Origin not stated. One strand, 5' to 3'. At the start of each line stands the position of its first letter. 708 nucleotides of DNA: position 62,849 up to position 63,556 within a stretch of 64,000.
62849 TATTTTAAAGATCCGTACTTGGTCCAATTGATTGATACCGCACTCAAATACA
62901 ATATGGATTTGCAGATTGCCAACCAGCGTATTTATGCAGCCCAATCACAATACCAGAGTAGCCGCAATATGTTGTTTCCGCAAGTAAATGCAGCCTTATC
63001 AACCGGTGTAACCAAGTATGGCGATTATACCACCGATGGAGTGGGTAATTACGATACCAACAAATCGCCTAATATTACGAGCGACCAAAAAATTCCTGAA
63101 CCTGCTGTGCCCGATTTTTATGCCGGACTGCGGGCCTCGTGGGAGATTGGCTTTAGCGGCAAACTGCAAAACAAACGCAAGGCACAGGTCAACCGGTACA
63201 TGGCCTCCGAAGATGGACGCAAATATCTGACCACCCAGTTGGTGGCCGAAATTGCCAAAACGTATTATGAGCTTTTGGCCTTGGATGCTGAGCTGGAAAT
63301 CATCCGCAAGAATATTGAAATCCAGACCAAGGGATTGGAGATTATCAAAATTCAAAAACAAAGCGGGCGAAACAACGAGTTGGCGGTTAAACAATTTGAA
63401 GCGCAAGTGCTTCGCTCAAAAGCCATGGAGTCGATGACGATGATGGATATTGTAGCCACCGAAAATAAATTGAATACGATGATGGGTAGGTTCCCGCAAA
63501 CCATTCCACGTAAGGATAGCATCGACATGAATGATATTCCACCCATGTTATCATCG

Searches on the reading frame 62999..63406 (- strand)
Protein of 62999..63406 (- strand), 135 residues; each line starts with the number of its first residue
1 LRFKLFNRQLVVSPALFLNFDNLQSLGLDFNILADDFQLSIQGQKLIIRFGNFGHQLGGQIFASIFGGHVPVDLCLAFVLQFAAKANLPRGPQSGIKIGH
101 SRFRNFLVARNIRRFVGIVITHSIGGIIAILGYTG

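Call 56: find_encoding_contigs(protein=window:62999-63406:-, flank=10000, max_places=5)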
Protein window:62999-63406:- (135 aa): no gene with exactly this product is on record in the collection.
